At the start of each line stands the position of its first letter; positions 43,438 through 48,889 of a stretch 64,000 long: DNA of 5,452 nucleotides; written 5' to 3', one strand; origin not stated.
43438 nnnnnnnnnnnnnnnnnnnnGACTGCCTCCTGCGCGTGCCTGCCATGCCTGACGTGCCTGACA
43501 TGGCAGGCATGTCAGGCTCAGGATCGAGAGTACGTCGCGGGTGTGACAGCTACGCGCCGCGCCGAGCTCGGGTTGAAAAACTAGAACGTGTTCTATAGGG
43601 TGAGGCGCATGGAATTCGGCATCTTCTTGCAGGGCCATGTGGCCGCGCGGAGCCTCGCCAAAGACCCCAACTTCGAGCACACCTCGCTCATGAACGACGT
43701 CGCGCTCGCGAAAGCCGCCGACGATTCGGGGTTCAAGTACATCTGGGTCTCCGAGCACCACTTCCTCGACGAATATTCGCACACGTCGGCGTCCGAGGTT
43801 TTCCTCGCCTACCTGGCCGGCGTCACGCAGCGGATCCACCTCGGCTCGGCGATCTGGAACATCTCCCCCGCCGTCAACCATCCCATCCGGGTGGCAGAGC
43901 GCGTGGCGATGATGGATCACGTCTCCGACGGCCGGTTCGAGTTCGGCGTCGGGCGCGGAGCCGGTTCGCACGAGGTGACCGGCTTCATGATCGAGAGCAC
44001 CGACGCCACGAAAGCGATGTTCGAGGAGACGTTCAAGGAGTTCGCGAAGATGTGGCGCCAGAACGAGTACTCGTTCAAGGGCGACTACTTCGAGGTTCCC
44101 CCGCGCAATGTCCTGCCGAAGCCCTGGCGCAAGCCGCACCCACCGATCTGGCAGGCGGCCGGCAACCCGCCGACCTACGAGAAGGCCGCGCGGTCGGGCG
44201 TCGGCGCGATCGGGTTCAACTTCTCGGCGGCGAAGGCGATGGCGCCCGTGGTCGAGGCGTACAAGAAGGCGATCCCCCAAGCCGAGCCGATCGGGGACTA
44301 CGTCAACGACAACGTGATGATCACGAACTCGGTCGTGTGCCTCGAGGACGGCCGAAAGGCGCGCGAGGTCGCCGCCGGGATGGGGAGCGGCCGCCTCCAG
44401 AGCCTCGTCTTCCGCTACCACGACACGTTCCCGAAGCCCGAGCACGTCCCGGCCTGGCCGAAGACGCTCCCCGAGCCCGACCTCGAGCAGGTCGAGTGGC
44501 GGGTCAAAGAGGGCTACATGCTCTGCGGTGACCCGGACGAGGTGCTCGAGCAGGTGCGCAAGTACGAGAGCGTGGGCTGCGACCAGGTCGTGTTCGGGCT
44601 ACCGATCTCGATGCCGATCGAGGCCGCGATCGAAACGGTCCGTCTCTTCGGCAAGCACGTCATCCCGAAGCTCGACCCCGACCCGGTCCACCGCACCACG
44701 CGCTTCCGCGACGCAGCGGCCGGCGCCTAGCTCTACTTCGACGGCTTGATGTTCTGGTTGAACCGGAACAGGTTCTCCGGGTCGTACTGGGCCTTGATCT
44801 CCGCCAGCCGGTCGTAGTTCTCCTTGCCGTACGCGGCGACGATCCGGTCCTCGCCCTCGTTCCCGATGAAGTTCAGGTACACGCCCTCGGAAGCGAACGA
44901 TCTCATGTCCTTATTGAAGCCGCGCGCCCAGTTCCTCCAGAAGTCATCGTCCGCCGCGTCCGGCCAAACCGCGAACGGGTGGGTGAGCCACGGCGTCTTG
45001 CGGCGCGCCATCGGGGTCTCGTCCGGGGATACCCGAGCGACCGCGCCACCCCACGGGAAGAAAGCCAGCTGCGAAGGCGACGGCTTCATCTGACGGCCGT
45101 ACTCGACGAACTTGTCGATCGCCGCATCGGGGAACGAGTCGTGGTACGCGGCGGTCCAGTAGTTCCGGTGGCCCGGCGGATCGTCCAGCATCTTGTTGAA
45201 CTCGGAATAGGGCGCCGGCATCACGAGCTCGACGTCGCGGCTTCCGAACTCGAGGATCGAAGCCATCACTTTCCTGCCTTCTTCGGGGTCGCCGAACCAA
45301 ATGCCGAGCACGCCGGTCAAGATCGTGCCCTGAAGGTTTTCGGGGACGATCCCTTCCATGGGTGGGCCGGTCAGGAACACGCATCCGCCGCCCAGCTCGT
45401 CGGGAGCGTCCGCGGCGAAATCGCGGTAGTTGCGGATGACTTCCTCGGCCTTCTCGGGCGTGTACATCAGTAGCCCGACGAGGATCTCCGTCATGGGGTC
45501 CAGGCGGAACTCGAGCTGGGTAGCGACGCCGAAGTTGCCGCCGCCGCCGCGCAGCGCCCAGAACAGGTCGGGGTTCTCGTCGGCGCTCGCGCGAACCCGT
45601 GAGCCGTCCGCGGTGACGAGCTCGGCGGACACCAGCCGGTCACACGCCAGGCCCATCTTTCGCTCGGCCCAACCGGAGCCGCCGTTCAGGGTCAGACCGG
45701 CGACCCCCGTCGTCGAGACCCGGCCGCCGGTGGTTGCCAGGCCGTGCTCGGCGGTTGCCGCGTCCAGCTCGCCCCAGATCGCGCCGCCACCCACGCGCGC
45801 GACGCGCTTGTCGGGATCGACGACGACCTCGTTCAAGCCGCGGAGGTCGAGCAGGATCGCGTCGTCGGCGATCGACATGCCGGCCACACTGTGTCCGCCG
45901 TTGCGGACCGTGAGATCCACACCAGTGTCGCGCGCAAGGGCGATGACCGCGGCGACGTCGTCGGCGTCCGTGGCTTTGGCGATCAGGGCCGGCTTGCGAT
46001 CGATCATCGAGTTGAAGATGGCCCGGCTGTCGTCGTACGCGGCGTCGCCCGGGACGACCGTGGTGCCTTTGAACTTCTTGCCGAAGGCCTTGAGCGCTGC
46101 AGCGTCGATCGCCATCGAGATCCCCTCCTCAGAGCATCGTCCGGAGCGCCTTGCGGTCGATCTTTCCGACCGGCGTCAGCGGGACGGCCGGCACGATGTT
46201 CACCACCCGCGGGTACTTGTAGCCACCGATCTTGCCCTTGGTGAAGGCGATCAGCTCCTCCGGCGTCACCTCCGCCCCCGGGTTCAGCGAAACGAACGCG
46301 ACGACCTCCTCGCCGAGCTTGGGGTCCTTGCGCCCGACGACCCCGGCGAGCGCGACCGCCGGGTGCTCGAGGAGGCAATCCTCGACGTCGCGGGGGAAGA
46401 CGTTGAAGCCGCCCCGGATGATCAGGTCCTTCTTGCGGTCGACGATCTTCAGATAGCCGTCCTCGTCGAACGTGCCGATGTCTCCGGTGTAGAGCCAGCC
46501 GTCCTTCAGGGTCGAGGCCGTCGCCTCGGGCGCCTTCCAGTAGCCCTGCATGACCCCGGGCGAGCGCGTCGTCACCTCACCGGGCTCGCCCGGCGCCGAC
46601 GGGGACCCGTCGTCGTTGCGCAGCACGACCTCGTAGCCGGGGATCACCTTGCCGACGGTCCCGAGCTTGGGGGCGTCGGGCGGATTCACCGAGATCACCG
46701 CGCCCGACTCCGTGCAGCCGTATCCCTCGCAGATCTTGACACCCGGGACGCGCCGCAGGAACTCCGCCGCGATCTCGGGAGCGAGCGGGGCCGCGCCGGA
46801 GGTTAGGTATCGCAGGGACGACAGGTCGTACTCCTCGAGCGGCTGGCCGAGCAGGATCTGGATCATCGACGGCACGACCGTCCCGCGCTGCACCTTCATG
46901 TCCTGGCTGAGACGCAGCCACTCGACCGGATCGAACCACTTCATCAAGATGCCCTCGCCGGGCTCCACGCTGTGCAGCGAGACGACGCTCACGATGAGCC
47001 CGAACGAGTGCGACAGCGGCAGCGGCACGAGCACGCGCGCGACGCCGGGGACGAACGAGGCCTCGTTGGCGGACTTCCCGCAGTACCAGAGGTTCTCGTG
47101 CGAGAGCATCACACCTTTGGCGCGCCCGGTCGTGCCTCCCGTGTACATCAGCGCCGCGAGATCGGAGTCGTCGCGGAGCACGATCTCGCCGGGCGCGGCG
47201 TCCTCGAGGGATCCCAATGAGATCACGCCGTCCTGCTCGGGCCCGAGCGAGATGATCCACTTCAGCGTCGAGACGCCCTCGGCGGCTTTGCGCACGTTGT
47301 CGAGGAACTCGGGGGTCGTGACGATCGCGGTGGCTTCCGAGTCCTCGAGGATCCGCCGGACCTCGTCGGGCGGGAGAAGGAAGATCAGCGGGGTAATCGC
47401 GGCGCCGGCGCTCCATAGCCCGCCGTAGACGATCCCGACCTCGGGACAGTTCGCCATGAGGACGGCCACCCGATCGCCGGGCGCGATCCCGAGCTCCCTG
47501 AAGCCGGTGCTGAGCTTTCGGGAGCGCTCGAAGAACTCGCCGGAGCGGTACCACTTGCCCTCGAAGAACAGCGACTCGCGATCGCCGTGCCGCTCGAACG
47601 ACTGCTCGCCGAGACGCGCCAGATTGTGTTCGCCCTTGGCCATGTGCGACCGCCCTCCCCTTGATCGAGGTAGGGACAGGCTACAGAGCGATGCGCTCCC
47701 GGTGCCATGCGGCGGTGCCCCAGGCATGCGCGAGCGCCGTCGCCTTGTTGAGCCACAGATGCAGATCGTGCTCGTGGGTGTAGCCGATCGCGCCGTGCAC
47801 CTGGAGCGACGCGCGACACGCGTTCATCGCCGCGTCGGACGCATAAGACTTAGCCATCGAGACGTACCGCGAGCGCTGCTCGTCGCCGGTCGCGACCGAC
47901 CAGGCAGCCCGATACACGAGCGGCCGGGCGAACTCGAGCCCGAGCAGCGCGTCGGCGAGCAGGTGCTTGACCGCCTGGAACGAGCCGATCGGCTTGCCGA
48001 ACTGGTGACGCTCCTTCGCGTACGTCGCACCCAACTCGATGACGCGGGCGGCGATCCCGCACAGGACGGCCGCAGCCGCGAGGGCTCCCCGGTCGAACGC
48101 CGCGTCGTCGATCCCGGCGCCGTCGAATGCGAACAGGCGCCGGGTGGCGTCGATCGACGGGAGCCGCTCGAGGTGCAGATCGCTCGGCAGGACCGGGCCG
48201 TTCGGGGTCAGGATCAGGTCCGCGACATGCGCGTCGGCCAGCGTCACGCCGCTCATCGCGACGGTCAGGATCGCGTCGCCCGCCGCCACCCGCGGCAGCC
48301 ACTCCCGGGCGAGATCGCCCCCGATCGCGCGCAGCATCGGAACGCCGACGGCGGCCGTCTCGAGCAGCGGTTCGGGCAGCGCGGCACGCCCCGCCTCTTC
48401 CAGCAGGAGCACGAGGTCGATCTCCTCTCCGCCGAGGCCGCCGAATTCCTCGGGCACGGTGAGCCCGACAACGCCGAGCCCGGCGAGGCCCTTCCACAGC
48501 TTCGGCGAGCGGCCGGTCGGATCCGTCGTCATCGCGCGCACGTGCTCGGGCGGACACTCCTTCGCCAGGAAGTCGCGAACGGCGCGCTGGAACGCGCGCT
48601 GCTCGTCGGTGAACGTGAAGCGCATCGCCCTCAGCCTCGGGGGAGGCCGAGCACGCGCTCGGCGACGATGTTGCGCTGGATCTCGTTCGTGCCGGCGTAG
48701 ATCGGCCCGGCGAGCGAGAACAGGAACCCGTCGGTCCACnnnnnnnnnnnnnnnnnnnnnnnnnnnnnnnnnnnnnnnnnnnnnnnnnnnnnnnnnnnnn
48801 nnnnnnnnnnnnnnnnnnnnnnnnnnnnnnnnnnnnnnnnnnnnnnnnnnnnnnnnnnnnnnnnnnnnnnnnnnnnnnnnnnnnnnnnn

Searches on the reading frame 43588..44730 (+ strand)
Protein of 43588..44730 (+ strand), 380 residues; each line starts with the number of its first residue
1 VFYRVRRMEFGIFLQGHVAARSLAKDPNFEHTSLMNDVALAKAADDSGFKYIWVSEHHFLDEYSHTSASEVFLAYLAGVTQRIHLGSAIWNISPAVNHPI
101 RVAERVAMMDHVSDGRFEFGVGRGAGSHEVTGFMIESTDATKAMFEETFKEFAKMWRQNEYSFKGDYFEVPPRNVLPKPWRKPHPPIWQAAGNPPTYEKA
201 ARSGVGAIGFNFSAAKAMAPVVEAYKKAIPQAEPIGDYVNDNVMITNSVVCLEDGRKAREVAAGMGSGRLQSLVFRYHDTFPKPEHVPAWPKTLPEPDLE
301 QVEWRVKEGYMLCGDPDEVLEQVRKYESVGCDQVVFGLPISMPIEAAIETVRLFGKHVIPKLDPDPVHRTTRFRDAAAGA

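Call 14: search_protein_families(library=pfam, proteins=[window:43588-44730:+])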
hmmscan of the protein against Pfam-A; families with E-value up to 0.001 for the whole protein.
window:43588-44730:+ (380 aa): 1 family
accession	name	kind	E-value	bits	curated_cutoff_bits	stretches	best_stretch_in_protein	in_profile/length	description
PF00296.26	Bac_luciferase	-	9.4e-51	173.5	27.9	1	8-332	1-313/314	Luciferase-like monooxygenase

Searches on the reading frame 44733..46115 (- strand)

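Call 14: search_protein_families(library=pfam, proteins=[window:44733-46115:-])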
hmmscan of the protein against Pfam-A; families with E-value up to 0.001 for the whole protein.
window:44733-46115:- (460 aa): 2 families
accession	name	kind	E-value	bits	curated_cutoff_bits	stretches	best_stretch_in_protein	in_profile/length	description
PF01565.28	FAD_binding_4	-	5.7e-31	107.5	26.4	1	42-176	1-138/139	FAD binding domain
PF08031.17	BBE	-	9e-14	51.7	20.6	1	413-457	2-45/45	Berberine and berberine like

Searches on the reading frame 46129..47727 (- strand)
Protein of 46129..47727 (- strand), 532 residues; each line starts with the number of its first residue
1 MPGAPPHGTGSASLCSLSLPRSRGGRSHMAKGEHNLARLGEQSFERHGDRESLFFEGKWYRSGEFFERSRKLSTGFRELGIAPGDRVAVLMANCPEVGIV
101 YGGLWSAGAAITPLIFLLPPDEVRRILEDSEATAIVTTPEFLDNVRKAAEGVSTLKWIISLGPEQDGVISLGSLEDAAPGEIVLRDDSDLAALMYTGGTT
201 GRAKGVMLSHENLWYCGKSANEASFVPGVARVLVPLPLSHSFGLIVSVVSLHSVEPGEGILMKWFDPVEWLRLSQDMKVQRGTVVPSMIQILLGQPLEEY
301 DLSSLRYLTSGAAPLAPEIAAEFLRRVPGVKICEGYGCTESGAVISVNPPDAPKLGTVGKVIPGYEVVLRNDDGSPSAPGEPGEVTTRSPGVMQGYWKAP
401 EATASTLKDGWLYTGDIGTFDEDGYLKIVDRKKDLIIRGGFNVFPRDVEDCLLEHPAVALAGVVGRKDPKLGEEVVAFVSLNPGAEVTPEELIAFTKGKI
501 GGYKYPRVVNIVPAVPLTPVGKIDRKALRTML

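Call 8: search_protein_families(library=pfam, proteins=[window:46129-47727:-])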
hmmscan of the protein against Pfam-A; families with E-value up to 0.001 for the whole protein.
window:46129-47727:- (532 aa): 2 families
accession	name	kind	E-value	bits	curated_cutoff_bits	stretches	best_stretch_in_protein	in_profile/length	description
PF00501.34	AMP-binding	-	3.3e-77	260.3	29.9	1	41-397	2-384/384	AMP-binding enzyme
PF13193.12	AMP-binding_C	-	4.7e-18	66.3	24.5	1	448-522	2-76/76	AMP-binding enzyme C-terminal domain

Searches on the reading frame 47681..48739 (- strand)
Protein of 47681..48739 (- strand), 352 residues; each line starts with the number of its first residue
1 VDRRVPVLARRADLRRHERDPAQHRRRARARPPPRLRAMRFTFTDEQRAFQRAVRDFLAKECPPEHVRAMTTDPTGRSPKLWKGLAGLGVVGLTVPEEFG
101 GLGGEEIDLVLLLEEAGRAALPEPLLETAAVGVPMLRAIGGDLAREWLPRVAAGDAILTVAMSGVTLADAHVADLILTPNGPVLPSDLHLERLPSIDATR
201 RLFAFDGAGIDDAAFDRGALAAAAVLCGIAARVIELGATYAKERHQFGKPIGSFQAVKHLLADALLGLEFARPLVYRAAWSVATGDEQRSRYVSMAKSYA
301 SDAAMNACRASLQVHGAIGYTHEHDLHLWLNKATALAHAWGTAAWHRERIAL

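Call 8: search_protein_families(library=pfam, proteins=[window:47681-48739:-])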
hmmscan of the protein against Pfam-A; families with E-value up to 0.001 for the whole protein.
window:47681-48739:- (352 aa): 3 families
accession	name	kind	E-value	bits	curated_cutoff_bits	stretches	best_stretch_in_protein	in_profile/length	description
PF00441.29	Acyl-CoA_dh_1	-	1.3e-28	100.5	22.4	1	208-351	4-146/150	Acyl-CoA dehydrogenase, C-terminal domain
PF02771.21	Acyl-CoA_dh_N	-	1.4e-18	67.8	22.9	1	44-155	1-113/113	Acyl-CoA dehydrogenase, N-terminal domain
PF08028.16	Acyl-CoA_dh_2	-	8.9e-09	36.2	22.7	1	221-326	2-116/134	Acyl-CoA dehydrogenase, C-terminal domain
